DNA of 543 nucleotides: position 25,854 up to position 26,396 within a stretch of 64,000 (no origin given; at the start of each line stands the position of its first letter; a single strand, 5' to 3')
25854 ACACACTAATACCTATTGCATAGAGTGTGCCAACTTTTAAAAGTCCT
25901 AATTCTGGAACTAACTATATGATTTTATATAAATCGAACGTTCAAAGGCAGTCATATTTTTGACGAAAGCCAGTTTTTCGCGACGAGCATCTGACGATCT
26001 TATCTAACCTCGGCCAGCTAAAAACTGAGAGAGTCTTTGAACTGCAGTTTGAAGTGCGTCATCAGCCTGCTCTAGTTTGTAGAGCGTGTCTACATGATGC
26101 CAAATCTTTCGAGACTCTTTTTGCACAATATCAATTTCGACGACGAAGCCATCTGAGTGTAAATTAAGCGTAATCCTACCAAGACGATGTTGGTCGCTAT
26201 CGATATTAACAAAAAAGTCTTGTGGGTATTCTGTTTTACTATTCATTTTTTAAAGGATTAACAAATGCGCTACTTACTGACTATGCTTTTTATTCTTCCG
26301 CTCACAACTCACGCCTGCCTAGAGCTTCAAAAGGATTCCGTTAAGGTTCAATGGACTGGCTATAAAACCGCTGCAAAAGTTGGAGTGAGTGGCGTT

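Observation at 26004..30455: Two tandem units of flavin-reductase / cargo / 80-aa gene with reciprocal decay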

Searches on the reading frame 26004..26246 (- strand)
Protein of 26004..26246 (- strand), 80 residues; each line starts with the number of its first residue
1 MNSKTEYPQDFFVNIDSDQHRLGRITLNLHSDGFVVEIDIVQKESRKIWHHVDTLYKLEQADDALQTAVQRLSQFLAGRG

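Call 5: search_protein_families(library=pfam, proteins=[window:26004-26246:-], max_evalue=0.01)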
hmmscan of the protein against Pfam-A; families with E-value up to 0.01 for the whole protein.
window:26004-26246:- (80 aa): 0 families

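Call 7: find_homologous_proteins(query=window:26004-26246:-, max_evalue=0.01)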
Query window:26004-26246:- (80 aa): 31 proteins with E <= 0.01 among 31 candidates.
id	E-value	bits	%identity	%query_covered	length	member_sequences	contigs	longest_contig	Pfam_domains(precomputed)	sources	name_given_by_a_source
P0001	4.0e-46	172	100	100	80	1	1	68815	-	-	-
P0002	5.6e-42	159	91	100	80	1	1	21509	-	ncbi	-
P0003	7.7e-42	158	91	100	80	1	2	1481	-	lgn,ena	-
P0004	8.1e-42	158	90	100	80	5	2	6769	-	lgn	-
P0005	5.3e-41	155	90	100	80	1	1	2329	-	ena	-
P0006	4.0e-39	150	88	98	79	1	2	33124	-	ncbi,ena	-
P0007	1.2e-35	138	80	100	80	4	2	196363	-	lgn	-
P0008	1.0e-33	132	78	96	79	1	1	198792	-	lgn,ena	-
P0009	1.7e-32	128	73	100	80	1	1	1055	-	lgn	-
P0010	1.8e-32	128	77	96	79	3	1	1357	-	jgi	-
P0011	2.6e-32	128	76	98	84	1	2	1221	-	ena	-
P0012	2.1e-31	125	74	96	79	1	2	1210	-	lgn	-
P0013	2.4e-31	125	74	98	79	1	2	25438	-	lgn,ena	-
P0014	6.8e-31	123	72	98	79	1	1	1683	-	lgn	-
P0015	4.7e-27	111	68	100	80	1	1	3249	-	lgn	-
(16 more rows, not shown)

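Call 9: find_related_loci(query=A1, collection=genome_contigs, flank=10000)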
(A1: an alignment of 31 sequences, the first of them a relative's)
Query A1 (80 aa) in genome_contigs; peptide patterns used: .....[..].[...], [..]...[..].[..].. (x = any residue, [..] = any of these).
85 stretches matched a pattern; 35 encode a relative of the query (tblastn E <= 1e-3); 35 distinct loci.
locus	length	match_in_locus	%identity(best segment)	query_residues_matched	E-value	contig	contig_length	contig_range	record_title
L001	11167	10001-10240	91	1-80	2e-47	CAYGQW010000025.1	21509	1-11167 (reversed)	MAG TPA_asm: uncultured Halobacteriovorax sp. isolate ERP117304_co2_55 genome assembly, contig: NODE_2048_length_21509_c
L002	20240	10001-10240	91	1-80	2e-47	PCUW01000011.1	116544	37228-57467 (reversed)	MAG: Bdellovibrionales bacterium CG12_big_fil_rev_8_21_14_0_65_38_15 CG12_8_21_14_0.65_scaffold_95_c, whole genome shotg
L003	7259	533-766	88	3-80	5e-44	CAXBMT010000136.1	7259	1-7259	MAG TPA_asm: uncultured Bdellovibrionales bacterium isolate ERR2762111_binner123_Refined_26 genome assembly, contig: ERZ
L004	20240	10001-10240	85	1-80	3e-43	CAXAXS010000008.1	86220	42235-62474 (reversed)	MAG TPA_asm: uncultured Halobacteriovorax sp. isolate ERR599368_binner23_Refined_6 genome assembly, contig: ERZ2772639.8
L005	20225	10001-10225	56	6-80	2e-24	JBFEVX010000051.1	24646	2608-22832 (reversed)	MAG: Bacteriovoracaceae bacterium isolate Mix_mud08.2021.06.43 k141_1568582_length_24646_cov_10.0000, whole genome shotg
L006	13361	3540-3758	58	6-78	6e-24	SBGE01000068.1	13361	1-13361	MAG: Deltaproteobacteria bacterium isolate M0603 scaffold_487_1, whole genome shotgun sequence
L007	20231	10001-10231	53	6-79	5e-23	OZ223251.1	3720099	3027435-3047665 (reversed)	MAG: Bacteriovoracaceae bacterium isolate 56684ba0-df17-47c9-bcf5-ee076427a4fa genome assembly, chromosome: 1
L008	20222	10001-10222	53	2-76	2e-22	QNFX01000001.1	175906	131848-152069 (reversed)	MAG: Epsilonproteobacteria bacterium isolate B11_G4 B11_Guay4_scaffold_00001, whole genome shotgun sequence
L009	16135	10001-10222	47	6-79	3e-21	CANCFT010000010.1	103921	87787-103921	MAG: Bacteriovoracaceae bacterium isolate JR-MC-A-240519-118 genome assembly, contig: JR-MC-A-240519-C43, whole genome s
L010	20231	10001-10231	52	1-76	4e-21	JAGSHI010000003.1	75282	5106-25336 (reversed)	MAG: Bacteriovoracaceae bacterium isolate GY13CL_bin.21 k141_115260_length_75282_cov_11.1195, whole genome shotgun seque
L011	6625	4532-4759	46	5-80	2e-20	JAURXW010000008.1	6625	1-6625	MAG: Bacteriovorax sp. isolate E10_metabat.bin.5_sub E10_k141_158869, whole genome shotgun sequence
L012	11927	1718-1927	54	6-76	2e-20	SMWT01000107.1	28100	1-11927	MAG: Deltaproteobacteria bacterium isolate N074bin46 k141_1485953, whole genome shotgun sequence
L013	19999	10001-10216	49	5-76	4e-20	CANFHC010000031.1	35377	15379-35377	MAG: Bacteriovoracaceae bacterium isolate Jr-11may16-230 genome assembly, contig: Jr-11may16-C1686, whole genome shotgun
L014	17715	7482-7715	46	1-79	5e-20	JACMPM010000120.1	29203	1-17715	MAG: Bacteriovorax sp. isolate LF-bin-345 FL-bin-345-contig-k141_2149547, whole genome shotgun sequence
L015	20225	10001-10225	44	5-79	1e-19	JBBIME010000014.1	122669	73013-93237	MAG: Bacteriovoracales bacterium isolate BR2F70218_bin_225 NODE_98_length_122669_cov_3.19072, whole genome shotgun seque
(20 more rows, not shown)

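Call 18: find_encoding_contigs(protein=P0013, flank=8000, max_places=3)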
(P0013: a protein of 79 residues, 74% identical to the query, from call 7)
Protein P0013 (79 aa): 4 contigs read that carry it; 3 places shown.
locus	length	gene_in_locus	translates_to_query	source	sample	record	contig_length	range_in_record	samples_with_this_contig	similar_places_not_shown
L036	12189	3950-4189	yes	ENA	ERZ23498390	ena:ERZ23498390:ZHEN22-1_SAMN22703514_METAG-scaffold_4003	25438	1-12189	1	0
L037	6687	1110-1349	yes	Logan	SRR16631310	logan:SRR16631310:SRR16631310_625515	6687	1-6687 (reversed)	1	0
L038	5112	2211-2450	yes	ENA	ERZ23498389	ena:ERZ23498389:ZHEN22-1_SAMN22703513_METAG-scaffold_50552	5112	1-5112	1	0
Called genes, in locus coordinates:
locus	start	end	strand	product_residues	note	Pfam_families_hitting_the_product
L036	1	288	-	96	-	?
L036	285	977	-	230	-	-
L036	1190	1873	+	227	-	-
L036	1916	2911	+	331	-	PF13483:Lactamase_B_3, PF12706:Lactamase_B_2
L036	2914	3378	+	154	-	PF01613:Flavin_Reduct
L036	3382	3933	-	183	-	PF04264:YceI (weak)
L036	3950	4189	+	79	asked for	-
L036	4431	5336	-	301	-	PF00491:Arginase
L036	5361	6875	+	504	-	PF14237:GYF_2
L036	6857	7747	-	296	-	PF00753:Lactamase_B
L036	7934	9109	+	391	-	PF08442:ATP-grasp_2, PF13549:ATP-grasp_5 (weak), PF24948:Citrate_synth_N, PF00549:Ligase_CoA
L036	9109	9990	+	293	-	PF02629:CoA_binding, PF13607:Succ_CoA_lig, PF00549:Ligase_CoA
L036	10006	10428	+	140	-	PF00334:NDK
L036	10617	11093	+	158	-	PF02559:CarD_TRCF_RID, PF21095:CarD_C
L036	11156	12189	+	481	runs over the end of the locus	PF01921:tRNA-synt_1f (faint), PF00133:tRNA-synt_1 (faint), PF01406:tRNA-synt_1e, PF09334:tRNA-synt_1g (weak), PF23493:CysS_C (weak)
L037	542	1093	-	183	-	PF04264:YceI (weak)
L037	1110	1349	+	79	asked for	-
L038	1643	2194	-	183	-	PF04264:YceI (weak)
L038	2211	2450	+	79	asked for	-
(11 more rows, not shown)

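Call 19: find_encoding_contigs(protein=P0007, flank=8000, max_places=3)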
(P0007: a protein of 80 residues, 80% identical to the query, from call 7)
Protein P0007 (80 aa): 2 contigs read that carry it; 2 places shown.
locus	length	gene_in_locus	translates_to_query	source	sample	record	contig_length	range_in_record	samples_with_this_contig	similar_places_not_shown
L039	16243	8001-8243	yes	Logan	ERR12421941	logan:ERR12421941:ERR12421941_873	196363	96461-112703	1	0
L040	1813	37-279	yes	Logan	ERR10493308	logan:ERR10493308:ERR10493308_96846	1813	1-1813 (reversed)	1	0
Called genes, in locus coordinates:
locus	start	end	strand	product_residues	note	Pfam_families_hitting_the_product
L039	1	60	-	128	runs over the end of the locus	PF04241:DUF423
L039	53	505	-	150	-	PF03061:4HBT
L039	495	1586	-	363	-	PF10263:SprT-like, PF10979:DUF2786, PF23771:DUF7168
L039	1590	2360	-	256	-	PF13085:Fer2_3, PF00111:Fer2 (faint), PF12838:Fer4_7, PF13183:Fer4_8 (weak)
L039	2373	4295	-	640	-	PF00890:FAD_binding_2, PF01134:GIDA (faint), PF01266:DAO, PF07992:Pyr_redox_2 (faint), PF02910:Succ_DH_flav_C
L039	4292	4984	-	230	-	-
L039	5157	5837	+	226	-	-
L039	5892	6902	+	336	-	PF13483:Lactamase_B_3, PF12706:Lactamase_B_2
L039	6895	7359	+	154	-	PF01613:Flavin_Reduct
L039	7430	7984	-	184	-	PF04264:YceI (weak)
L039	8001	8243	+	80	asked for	-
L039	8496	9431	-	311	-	PF00491:Arginase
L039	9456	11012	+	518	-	PF14237:GYF_2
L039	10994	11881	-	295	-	PF00753:Lactamase_B, PF23023:Anti-Pycsar_Apyc1 (weak)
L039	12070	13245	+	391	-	PF08442:ATP-grasp_2, PF13549:ATP-grasp_5 (weak), PF24948:Citrate_synth_N, PF00549:Ligase_CoA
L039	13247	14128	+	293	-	PF02629:CoA_binding, PF13607:Succ_CoA_lig, PF00549:Ligase_CoA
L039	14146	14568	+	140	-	PF00334:NDK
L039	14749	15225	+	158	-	PF02559:CarD_TRCF_RID, PF21095:CarD_C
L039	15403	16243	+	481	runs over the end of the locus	PF01921:tRNA-synt_1f (faint), PF00133:tRNA-synt_1 (faint), PF01406:tRNA-synt_1e, PF09334:tRNA-synt_1g (weak), PF23493:CysS_C (weak)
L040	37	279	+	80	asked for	-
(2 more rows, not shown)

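Call 20: find_encoding_contigs(protein=P0008, flank=8000, max_places=3)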
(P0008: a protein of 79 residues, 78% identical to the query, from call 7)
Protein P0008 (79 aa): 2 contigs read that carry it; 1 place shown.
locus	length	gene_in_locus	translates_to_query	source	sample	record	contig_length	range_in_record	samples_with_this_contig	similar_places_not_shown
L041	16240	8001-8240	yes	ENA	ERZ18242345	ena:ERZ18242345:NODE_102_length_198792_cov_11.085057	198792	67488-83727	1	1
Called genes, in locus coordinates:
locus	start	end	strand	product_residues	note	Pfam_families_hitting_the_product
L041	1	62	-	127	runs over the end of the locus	PF04241:DUF423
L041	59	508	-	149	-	PF03061:4HBT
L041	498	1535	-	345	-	PF10263:SprT-like, PF10979:DUF2786, PF23771:DUF7168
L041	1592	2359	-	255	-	PF13085:Fer2_3, PF12838:Fer4_7, PF13183:Fer4_8 (weak)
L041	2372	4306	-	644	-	PF00890:FAD_binding_2, PF01134:GIDA (faint), PF01266:DAO, PF07992:Pyr_redox_2 (faint), PF02910:Succ_DH_flav_C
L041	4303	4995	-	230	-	-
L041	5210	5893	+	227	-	-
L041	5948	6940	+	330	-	PF13483:Lactamase_B_3, PF12706:Lactamase_B_2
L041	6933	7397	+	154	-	PF01613:Flavin_Reduct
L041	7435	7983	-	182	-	PF04264:YceI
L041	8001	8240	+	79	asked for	-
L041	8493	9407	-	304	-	PF00491:Arginase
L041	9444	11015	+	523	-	PF14237:GYF_2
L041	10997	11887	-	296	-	PF00753:Lactamase_B, PF23023:Anti-Pycsar_Apyc1 (weak)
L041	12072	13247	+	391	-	PF08442:ATP-grasp_2, PF13549:ATP-grasp_5, PF24948:Citrate_synth_N, PF00549:Ligase_CoA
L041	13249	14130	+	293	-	PF02629:CoA_binding, PF13607:Succ_CoA_lig, PF00549:Ligase_CoA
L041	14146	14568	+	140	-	PF00334:NDK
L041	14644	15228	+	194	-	PF02559:CarD_TRCF_RID, PF21095:CarD_C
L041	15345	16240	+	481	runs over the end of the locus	PF01921:tRNA-synt_1f (faint), PF00133:tRNA-synt_1 (faint), PF01406:tRNA-synt_1e, PF09334:tRNA-synt_1g (weak), PF23493:CysS_C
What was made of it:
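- On YceI-like (Pfam PF04264) for 26265-26819: Orthologues are flagged YceI 'weak', and one (L041) is unmarked (calls 18-20).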

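Call 23: find_related_loci(query=A1, collection=metagenome_contigs, flank=5000)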
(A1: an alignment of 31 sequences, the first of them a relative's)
Query A1 (80 aa) in metagenome_contigs; peptide patterns used: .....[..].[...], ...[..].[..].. (x = any residue, [..] = any of these).
331 stretches matched a pattern; 28 encode a relative of the query (tblastn E <= 1e-3); 28 distinct loci.
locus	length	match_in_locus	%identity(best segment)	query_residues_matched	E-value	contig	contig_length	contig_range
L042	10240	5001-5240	91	1-80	7e-48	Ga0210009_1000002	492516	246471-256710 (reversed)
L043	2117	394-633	85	1-80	7e-44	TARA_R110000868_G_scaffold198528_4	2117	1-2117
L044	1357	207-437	77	4-80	1e-38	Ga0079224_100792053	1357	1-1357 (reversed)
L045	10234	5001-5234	53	2-79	1e-23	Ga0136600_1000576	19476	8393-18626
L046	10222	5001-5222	53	2-76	7e-23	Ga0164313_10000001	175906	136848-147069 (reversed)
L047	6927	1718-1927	54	6-76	7e-21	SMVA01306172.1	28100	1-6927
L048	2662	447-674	49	1-76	5e-20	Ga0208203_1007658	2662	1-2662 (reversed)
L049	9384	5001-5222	43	6-79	7e-20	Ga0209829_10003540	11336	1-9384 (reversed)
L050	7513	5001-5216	49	6-76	8e-20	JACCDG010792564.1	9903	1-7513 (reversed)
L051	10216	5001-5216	49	6-76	1e-19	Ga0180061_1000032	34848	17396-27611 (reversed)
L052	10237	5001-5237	46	1-78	3e-19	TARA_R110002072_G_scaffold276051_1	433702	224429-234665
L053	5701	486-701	49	6-76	4e-19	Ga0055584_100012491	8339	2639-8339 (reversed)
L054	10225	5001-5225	41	6-80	8e-19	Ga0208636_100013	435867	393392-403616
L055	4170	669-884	44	5-76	1e-18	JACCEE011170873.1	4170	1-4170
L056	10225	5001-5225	41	6-80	1e-18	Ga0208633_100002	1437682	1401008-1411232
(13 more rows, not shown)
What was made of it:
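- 26004..26246 (-): Resident intact 80-aa gene (S80), a member of a conserved Bacteriovoracaceae small-protein family. There are 31 cluster representatives (call 7) and 35 genome plus 28 metagenome loci (calls 9, 23).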

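Call 42: predict_structure(alignment_id=A1)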
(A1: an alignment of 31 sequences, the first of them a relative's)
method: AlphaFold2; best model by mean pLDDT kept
length: 80 residues; sequences in the alignment: 31
mean_pLDDT: 88.6   pTM: 0.76
mean pLDDT of the five models: 88.6, 87.2, 87.0, 86.4, 85.8
residues with pLDDT >= 90: 55; 70-90: 19; 50-70: 4; < 50: 2
segments of 3 or more residues with pLDDT < 50: none
pLDDT, mean of each block of 10 residues (from residue 1): 71 89 94 91 93 93 93 85
secondary structure, 60 per line:
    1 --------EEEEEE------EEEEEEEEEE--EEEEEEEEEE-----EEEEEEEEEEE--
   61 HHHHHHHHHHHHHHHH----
elements in order: E9-14 E21-30 E33-42 E48-58 H61-76
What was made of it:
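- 26004..26246 (-): The AF2 model has mean pLDDT 88.6 (call 42).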

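Call 44: search_protein_families(library=pfam, proteins=[L001:7222-9414:+, L001:6559-7107:-, L001:2585-6547:-, L009:9079-9981:+, L009:8620-9051:+, L005:8514-9227:-, L002:7959-8966:+], max_evalue=0.01)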
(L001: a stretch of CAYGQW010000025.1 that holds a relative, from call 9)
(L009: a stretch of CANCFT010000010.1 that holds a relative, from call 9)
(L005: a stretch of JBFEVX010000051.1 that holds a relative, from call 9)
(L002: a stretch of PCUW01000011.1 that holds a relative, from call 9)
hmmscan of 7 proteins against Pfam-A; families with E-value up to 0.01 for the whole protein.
L001:7222-9414:+ (730 aa): 0 families

L001:6559-7107:- (182 aa): 0 families

L001:2585-6547:- (1320 aa): 14 families
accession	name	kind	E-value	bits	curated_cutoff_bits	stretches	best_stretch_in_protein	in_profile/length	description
PF13336.12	AcetylCoA_hyd_C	-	6.8e-45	153.2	23.7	1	578-735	1-154/154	Acetyl-CoA hydrolase/transferase C-terminal domain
PF00561.26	Abhydrolase_1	-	2.6e-35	122.7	25.8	2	790-1045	2-242/245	alpha/beta hydrolase fold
PF12146.15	Hydrolase_4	-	2.4e-30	106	27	2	788-954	4-156/239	Serine aminopeptidase, S33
PF12697.13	Abhydrolase_6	-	1.4e-21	78.6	26.3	1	791-1052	1-215/217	Alpha/beta hydrolase family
PF20408.4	Abhydrolase_11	-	4e-06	27.2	27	1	788-885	2-103/193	Alpha/beta hydrolase domain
PF01738.24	DLH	-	4e-06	27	21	1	787-927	13-169/217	Dienelactone hydrolase family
PF03096.20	Ndr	-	4.9e-05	22.6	23.3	0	837-889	81-132/283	Ndr family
PF05057.20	DUF676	-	5.2e-05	23.3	20.3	1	787-871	4-93/217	Putative serine esterase (DUF676)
PF00756.26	Esterase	-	0.00022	21.5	22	1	835-882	96-141/251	Putative esterase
PF12695.13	Abhydrolase_5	-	0.0032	17.7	27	0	856-886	57-86/164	Alpha/beta hydrolase family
PF00326.27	Peptidase_S9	-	0.005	16.8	22.6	0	855-890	63-98/213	Prolyl oligopeptidase family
PF07819.20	PGAP1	-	0.0065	16.7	24.3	0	853-886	88-124/233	PGAP1-like alpha/beta domain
PF06342.18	DUF1057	-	0.007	15.9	21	0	809-878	56-126/297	Alpha/beta hydrolase of unknown function (DUF1057)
PF02129.25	Peptidase_S15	-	0.0083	16.3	23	0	803-888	46-127/262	X-Pro dipeptidyl-peptidase (S15 family)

L009:9079-9981:+ (300 aa): 7 families
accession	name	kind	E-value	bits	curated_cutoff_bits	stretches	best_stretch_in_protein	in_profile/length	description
PF08443.16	RimK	-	3.1e-66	223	21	1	98-286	2-188/188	RimK-like ATP-grasp domain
PF18030.7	Rimk_N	-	2.4e-45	153.2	26.4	1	1-94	1-94/94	RimK PreATP-grasp domain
PF02955.21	GSH-S_ATP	-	1.6e-16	60.7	23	1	138-267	34-167/175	Prokaryotic glutathione synthetase, ATP-grasp domain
PF02655.19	ATP-grasp_3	-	7.6e-10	39.5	23.2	1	99-263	3-155/160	ATP-grasp domain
PF14397.11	ATPgrasp_ST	-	2.1e-08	34.2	31.4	1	88-193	10-142/278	Sugar-transfer associated ATP-grasp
PF07478.18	Dala_Dala_lig_C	-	0.00039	20.4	24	1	129-268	30-179/204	D-ala D-ala ligase C-terminus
PF22626.3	LysX_preATP_grasp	-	0.0011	19.5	27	0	16-91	13-79/84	LysX preATP-grasp domain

L009:8620-9051:+ (143 aa): 1 family
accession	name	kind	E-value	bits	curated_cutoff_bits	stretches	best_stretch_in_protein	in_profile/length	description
PF05618.17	Zn_protease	-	7.5e-30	104.1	27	1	11-142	2-136/138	Putative ATP-dependent zinc protease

L005:8514-9227:- (237 aa): 1 family
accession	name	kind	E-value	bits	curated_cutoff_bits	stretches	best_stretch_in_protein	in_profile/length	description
PF07238.19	PilZ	-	2.1e-05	25.2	22.5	1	118-232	3-96/102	PilZ domain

L002:7959-8966:+ (335 aa): 2 families
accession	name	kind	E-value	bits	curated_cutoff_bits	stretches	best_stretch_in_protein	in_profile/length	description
PF12706.13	Lactamase_B_2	-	8e-40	137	27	1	97-292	2-200/200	Beta-lactamase superfamily domain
PF13483.12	Lactamase_B_3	-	3.3e-14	53.6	24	1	84-288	5-157/160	Beta-lactamase superfamily domain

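Call 45: fold_search(model_id=the predicted structure, library=pdb)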
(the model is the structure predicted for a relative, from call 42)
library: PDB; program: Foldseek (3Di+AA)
matches with E <= 10: 427; with E <= 0.001: 0
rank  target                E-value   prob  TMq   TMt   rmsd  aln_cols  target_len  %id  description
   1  1y8c                  1.4e-01  0.87  0.40  0.15   9.6        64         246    8  Crystal structure of a S-adenosylmethionine-dependent methyltransferase from Clostridium acetobutylicum ATCC 824 (released 2004-12-28)
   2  8chv_B                1.4e-01  0.72  0.40  0.26   6.5        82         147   10  Crystal structure of human PURA (fragment Glu57-Glu212, PUR repeat I and II) R140P mutant (released 2024-02-21)
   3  8chv_A                1.8e-01  0.82  0.45  0.28   5.2        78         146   10  Crystal structure of human PURA (fragment Glu57-Glu212, PUR repeat I and II) R140P mutant (released 2024-02-21)
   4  8cht_B                2.3e-01  0.77  0.44  0.29   5.4        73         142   10  Crystal structure of human PURA (fragment Glu57-Glu212, PUR repeat I and II) (released 2024-02-21)
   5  5fgo_D                2.4e-01  0.69  0.40  0.45   5.5        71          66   11  Crystal structure of D. melanogaster Pur-alpha repeat III. (released 2016-01-20)
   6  4bg7_B                2.7e-01  0.60  0.38  0.36   6.8        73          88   10  Bacteriophage T5 Homolog of the Eukaryotic Transcription Coactivator PC4 Implicated in Recombination-Dependent DNA Rep (released 2013-09-11)
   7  8cht_D                3.0e-01  0.54  0.40  0.25   8.3        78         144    8  Crystal structure of human PURA (fragment Glu57-Glu212, PUR repeat I and II) (released 2024-02-21)
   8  8cht_A                3.2e-01  0.66  0.44  0.29   5.5        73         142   10  Crystal structure of human PURA (fragment Glu57-Glu212, PUR repeat I and II) (released 2024-02-21)
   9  5fgo_F                3.2e-01  0.60  0.40  0.47   5.8        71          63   10  Crystal structure of D. melanogaster Pur-alpha repeat III. (released 2016-01-20)
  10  2x5h_C                3.2e-01  0.57  0.39  0.34   8.6        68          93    7  Crystal structure of the ORF131 L26M L51M double mutant from Sulfolobus islandicus rudivirus 1 (released 2010-07-21)
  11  8e40_C                4.2e-01  0.44  0.39  0.25  13.0        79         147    6  Full-length APOBEC3G in complex with HIV-1 Vif, CBF-beta, and fork RNA (released 2023-01-11)
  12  8chw_A                5.0e-01  0.51  0.40  0.46   5.5        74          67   11  Crystal structure of human PURA (fragment Pro216-Lys280, PUR repeat III) (released 2024-02-21)
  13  8cx0_C                5.0e-01  0.47  0.40  0.24  13.2        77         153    5  Cryo-EM structure of human APOBEC3G/HIV-1 Vif/CBFbeta/ELOB/ELOC monomeric complex (released 2023-02-15)
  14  3n1h                  5.0e-01  0.44  0.37  0.21   7.5        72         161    7  Crystal Structure of StWhy2 (released 2010-08-11)
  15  8chv_D                6.3e-01  0.41  0.41  0.27   5.8        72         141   10  Crystal structure of human PURA (fragment Glu57-Glu212, PUR repeat I and II) R140P mutant (released 2024-02-21)
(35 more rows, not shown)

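Call 46: find_encoding_contigs(protein=P0004, flank=7000, max_places=3)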
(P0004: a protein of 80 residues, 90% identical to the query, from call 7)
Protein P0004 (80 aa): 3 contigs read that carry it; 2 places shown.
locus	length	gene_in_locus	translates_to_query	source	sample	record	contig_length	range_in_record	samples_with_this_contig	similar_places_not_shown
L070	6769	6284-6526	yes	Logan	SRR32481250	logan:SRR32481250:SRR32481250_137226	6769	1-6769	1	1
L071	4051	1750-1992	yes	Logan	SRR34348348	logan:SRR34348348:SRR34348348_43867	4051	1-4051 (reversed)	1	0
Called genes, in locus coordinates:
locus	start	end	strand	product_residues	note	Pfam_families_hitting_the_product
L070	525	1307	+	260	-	PF00106:adh_short, PF08659:KR (weak), PF13561:adh_short_C2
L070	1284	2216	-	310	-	PF04055:Radical_SAM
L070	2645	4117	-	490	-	-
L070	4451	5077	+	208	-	-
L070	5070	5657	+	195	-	PF00005:ABC_tran (weak), PF13304:AAA_21 (faint)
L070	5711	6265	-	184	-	-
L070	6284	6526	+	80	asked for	-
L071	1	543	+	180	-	?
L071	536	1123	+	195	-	PF00005:ABC_tran (weak), PF13304:AAA_21 (faint)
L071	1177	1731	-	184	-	-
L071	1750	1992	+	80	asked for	-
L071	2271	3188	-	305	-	PF00491:Arginase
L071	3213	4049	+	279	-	?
